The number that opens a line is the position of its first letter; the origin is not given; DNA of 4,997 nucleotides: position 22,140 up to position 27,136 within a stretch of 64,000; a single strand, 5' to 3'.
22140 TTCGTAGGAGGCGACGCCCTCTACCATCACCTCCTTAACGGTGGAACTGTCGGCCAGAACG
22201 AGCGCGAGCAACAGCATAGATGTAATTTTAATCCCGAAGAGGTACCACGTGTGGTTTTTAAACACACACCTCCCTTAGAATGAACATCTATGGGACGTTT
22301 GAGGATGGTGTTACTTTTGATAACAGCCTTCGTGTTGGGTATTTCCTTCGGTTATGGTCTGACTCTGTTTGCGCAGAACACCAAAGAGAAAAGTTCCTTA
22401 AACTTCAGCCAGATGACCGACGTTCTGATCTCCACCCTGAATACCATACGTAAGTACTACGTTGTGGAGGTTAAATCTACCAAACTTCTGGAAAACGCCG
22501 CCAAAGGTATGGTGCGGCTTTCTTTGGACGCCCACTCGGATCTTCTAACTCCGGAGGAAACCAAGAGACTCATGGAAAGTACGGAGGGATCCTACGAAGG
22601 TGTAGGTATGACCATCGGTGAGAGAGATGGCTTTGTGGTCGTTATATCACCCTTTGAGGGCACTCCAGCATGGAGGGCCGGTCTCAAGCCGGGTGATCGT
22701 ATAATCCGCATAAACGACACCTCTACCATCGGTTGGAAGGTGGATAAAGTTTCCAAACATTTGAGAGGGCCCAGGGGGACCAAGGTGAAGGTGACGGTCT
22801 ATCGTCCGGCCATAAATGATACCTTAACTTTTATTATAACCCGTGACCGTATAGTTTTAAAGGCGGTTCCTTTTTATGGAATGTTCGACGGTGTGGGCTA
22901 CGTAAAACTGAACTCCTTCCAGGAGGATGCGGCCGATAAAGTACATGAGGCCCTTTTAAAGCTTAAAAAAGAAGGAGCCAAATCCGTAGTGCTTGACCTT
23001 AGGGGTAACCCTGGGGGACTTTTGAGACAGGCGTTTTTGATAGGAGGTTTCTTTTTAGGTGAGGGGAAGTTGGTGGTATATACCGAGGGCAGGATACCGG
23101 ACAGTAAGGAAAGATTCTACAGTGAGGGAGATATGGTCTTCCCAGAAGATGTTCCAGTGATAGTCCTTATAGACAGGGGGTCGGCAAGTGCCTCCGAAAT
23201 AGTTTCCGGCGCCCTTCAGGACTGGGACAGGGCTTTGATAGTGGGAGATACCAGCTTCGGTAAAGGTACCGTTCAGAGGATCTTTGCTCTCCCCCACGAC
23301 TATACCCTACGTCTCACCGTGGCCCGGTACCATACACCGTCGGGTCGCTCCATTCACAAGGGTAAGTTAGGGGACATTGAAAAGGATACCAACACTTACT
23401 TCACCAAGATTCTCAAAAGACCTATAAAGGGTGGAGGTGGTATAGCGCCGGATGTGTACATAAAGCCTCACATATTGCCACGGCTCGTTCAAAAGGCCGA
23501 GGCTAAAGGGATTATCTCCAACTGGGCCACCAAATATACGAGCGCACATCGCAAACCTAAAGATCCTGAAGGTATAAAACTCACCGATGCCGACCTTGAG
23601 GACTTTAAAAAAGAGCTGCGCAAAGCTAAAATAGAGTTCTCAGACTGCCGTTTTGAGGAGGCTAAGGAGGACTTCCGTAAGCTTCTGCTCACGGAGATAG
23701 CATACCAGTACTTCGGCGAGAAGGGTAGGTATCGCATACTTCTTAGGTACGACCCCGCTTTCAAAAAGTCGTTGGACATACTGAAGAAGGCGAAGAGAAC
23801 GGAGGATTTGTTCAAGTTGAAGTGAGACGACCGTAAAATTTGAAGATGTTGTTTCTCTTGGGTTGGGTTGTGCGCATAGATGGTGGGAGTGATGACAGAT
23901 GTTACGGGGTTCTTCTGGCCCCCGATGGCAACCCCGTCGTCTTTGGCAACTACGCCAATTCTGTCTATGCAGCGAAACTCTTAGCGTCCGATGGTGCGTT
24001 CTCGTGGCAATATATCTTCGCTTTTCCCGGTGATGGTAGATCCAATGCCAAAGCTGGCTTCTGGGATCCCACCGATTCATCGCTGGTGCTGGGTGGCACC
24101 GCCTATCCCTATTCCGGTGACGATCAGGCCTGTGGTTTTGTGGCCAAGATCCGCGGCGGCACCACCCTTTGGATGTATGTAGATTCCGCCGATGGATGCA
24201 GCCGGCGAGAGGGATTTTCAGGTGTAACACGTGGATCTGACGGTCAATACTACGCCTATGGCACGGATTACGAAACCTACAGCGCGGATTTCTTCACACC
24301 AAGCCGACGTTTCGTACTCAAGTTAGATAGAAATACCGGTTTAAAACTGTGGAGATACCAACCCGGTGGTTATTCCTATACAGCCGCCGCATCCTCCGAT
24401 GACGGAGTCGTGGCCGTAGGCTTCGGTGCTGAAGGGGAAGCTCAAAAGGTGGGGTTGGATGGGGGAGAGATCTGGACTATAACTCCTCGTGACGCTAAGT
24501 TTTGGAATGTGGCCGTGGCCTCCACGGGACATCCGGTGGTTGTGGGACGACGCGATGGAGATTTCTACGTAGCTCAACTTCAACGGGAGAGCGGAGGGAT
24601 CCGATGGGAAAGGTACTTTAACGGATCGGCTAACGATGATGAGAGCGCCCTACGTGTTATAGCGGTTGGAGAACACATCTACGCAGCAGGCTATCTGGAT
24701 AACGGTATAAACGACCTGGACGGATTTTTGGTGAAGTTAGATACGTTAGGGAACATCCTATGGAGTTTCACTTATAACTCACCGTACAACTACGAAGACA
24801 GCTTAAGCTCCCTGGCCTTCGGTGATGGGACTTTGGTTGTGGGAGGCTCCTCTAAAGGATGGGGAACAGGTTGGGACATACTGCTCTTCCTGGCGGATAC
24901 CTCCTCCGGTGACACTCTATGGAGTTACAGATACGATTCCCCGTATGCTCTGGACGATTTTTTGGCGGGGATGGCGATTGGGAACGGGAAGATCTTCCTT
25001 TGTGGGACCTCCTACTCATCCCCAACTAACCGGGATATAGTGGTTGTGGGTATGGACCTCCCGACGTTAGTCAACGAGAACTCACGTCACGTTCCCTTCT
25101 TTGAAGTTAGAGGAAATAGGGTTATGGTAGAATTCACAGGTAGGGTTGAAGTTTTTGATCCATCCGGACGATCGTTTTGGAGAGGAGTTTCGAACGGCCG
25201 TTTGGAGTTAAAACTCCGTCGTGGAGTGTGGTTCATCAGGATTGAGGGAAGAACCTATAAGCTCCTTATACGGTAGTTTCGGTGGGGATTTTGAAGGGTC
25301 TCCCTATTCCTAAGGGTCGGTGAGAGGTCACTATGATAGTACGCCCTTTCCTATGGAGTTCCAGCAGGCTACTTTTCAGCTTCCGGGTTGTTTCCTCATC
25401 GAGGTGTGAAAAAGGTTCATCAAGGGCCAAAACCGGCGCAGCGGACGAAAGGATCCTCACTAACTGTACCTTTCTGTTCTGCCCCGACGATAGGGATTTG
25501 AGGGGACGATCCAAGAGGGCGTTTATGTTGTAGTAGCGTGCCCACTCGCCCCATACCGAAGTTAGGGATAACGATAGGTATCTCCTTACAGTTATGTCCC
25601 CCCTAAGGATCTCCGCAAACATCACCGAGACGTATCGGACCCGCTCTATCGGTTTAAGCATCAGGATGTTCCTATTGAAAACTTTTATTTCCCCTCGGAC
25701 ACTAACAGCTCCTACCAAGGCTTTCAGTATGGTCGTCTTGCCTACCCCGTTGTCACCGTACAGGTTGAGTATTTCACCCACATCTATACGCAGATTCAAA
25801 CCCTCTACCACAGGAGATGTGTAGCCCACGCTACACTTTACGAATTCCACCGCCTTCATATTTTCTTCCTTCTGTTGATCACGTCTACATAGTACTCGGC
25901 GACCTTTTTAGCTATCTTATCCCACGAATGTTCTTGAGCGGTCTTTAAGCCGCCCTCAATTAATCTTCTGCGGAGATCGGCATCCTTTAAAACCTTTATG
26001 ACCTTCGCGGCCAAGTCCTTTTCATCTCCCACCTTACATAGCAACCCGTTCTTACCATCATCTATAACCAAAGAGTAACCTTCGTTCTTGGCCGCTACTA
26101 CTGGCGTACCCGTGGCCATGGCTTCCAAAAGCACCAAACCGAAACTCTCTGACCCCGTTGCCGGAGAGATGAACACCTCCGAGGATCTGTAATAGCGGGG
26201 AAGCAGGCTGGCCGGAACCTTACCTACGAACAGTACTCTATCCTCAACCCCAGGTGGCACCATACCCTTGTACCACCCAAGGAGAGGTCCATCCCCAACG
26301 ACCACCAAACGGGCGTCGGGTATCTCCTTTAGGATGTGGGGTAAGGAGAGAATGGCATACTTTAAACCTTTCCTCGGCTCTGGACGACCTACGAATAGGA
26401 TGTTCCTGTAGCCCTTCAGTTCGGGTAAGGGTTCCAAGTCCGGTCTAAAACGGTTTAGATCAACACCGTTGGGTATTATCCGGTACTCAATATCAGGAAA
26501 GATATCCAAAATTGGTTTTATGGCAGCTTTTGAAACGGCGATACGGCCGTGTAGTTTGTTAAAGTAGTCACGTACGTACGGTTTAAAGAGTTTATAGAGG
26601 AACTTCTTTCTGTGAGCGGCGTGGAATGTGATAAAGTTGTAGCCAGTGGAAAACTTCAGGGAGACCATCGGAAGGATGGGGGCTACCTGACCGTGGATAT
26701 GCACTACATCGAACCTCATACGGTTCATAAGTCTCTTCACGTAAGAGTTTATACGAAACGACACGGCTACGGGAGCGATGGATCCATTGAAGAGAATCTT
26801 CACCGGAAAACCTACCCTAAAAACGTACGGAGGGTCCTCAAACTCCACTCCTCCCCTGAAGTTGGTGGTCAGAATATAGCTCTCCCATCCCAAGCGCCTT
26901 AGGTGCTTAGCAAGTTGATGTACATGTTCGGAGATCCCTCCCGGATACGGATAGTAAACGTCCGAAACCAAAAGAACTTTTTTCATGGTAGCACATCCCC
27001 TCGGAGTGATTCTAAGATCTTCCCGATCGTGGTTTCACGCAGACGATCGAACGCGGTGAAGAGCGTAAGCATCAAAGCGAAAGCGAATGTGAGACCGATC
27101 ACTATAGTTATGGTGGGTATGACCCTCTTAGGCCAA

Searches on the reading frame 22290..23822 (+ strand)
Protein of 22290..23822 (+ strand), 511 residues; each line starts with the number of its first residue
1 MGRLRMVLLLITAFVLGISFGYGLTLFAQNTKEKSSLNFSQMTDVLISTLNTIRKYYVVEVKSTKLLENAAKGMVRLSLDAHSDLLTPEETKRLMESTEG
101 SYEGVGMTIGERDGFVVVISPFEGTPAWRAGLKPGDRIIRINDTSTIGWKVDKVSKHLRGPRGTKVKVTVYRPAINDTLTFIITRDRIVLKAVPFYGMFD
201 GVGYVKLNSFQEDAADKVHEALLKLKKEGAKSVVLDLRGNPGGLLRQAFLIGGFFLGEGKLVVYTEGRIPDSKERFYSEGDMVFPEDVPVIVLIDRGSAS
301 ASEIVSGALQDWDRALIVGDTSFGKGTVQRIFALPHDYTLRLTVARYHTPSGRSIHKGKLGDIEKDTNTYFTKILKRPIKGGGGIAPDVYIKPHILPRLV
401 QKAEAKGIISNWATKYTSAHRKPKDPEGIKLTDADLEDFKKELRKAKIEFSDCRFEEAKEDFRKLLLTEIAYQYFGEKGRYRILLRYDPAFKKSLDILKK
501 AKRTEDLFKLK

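Call 42: search_protein_families(library=ncbifam, max_evalue=0.00001, proteins=[window:22290-23822:+])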
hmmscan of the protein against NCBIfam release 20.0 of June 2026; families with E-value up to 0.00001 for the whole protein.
window:22290-23822:+ (511 aa): 10 families
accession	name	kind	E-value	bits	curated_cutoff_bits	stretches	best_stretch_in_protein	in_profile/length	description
TIGR00225.1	prc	subfamily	4.8e-93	311.8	218.6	1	56-364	4-313/335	C-terminal processing peptidase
TIGR03900.1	prc_long_Delta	hypoth_equivalog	1.4e-82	278.2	660.95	1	41-357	78-395/973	MXAN_5808 family serine peptidase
NF052377.1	lmo1851_S41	exception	3.5e-78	263.4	725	1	7-358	15-360/468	lmo1851 family serine protease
NF045588.1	Cterm_S41_CtpA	exception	6.6e-70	236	625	1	69-358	77-368/401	carboxyl-terminal processing protease CtpA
NF045590.1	Cterm_S41_CtpC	exception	3.2e-67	227.1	665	1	53-358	65-370/418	carboxyl-terminal processing protease CtpC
NF045589.1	Cterm_S41_CtpB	exception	4.9e-64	216.5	633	1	80-370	94-385/416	carboxyl-terminal processing protease CtpB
NF045591.1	Cterm_S41_CtpZ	exception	5.4e-53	180.2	525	1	68-357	76-365/403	carboxyl-terminal processing protease CtpZ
NF051464.1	tail_spec_CT441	exception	4.5e-52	177.7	700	1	66-361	211-521/645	tail-specific protease Tsp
NF008388.1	PRK11186.1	exception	3.3e-48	164.6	825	1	78-338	221-490/663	carboxy terminal-processing peptidase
NF058627.1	S41_Gfo1087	equivalog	1.5e-11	43.9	455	1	201-327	223-368/489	GFO_1087 family putative carboxy terminal peptidase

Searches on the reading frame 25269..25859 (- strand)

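Call 42: search_protein_families(library=ncbifam, max_evalue=0.00001, proteins=[window:25269-25859:-])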
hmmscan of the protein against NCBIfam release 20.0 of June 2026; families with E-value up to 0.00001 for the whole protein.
window:25269-25859:- (197 aa): 164 families (the best 25 are shown)
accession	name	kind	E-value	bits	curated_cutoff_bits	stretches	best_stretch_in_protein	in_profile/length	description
TIGR02857.1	CydD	equivalog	4.5e-24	85.3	435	1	11-182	332-517/529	thiol reductant ABC exporter subunit CydD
TIGR01189.1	ccmA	equivalog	8e-24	84.4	131.6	1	15-185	13-190/198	heme ABC exporter ATP-binding protein CcmA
NF010061.0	PRK13538.1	equivalog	6.6e-23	81.3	195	1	17-184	20-195/211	cytochrome c biogenesis heme-transporting ATPase CcmA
NF040873.1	AztA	equivalog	1.9e-21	76.5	220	1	15-182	5-179/191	zinc ABC transporter ATP-binding protein AztA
NF000355.4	ribo_prot_ABC_F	equivalog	9.4e-21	74.2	380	1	15-180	15-172/499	ribosomal protection-like ABC-F family protein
TIGR02868.1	CydC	equivalog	1e-19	70.6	329.05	2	121-181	470-529/530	thiol reductant ABC exporter subunit CydC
TIGR03771.1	anch_rpt_ABC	equivalog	3e-19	69.6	268.8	2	111-180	102-171/223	anchored repeat-type ABC transporter ATP-binding subunit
TIGR01277.1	thiQ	equivalog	5.1e-19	68.7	245.05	1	21-182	17-189/213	thiamine ABC transporter ATP-binding protein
NF010062.0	PRK13540.1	equivalog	8.9e-19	68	274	1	16-185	15-190/200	cytochrome c biogenesis protein CcmA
TIGR03375.1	type_I_sec_LssB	subfamily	1.3e-18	66.7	693.1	1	121-182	602-662/696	type I secretion system permease/ATPase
NF010068.0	PRK13548.1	equivalog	1.8e-18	66.6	261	1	15-180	18-201/261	heme ABC transporter ATP-binding protein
NF008409.0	PRK11231.1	equivalog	2e-18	66.7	375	1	8-180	7-196/255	Fe(3+) dicitrate ABC transporter ATP-binding protein FecE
TIGR01166.1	cbiO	subfamily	4.4e-18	65.4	211.8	1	111-180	116-185/190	cobalt ABC transporter, ATP-binding protein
NF007082.0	PRK09536.1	equivalog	5.6e-18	65.2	537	2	112-180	129-197/402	corrinoid ABC transporter ATPase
NF000169.2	ABCF_Sal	exception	8.3e-18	64.3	725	1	17-181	16-186/542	Sal family ABC-F type ribosomal protection protein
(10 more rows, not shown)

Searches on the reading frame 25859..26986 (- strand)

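Call 42: search_protein_families(library=ncbifam, max_evalue=0.00001, proteins=[window:25859-26986:-])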
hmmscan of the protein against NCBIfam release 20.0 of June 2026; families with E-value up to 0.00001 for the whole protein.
window:25859-26986:- (376 aa): 33 families (the best 25 are shown)
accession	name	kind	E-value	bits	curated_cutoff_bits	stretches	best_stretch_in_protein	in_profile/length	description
TIGR04047.1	MSMEG_0565_glyc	hypoth_equivalog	5.6e-27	94.8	259.85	1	17-366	13-371/373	MSMEG_0565 family glycosyltransferase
TIGR03999.1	thiol_BshA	equivalog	4.8e-26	91.6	273.7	1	137-370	137-374/375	N-acetyl-alpha-D-glucosaminyl L-malate synthase BshA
TIGR03449.1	mycothiol_MshA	equivalog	1.5e-25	90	462.5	1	170-370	192-404/406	D-inositol-3-phosphate glycosyltransferase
TIGR04063.1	stp3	hypoth_equivalog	1.5e-24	86.7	442.05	1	169-369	183-395/397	TIGR04063 family PEP-CTERM/XrtA system glycosyltransferase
TIGR02149.1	glgA_Coryne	subfamily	5e-22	78.6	302.4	1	142-370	142-391/391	glycogen synthase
NF049988.1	MGlcDAGSynMgs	equivalog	1.4e-21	77.4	400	1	6-374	5-392/398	alpha-monoglucosyldiacylglycerol synthase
NF041010.1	glycosy_Agl16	equivalog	4.1e-20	71.9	575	1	146-368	135-350/352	glycosylation protein Agl16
NF041876.1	EPS_EpsE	equivalog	1.1e-19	71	400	1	167-352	187-378/389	exopolysaccharide biosynthesis GT4 family glycosyltransferase EpsE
TIGR04157.1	glyco_rSAM_CFB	subfamily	1.3e-17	63.9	400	1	196-336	230-367/406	TIGR04157 family glycosyltransferase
NF038229.1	Glyco4_Geo_Pelo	equivalog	1.8e-17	63.4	400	1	159-369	124-336/338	GPMC system family 4 glycosyltransferase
NF053787.1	GlcN_PG_synth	equivalog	4.9e-17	61.8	480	1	132-370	131-360/361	N-acetylglucosaminyl phosphatidylglycerol synthase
TIGR03088.1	stp2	hypoth_equivalog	5.4e-17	61.9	409.05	1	126-366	125-370/374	TIGR03088 family PEP-CTERM/XrtA system glycosyltransferase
NF038295.1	EPS_HpsP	equivalog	2.7e-16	59.6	550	1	170-369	180-387/388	hormogonium polysaccharide biosynthesis glycosyltransferase HpsP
NF047880.1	glyco_SdgA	exception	3.7e-15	55.5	800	1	134-362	255-483/488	serine-aspartate repeat adhesin O-glycosyltransferase SdgA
TIGR02472.1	sucr_P_syn_N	equivalog_domain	1.6e-13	50.3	576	1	267-359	339-431/439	sucrose-phosphate synthase, putative, glycosyltransferase domain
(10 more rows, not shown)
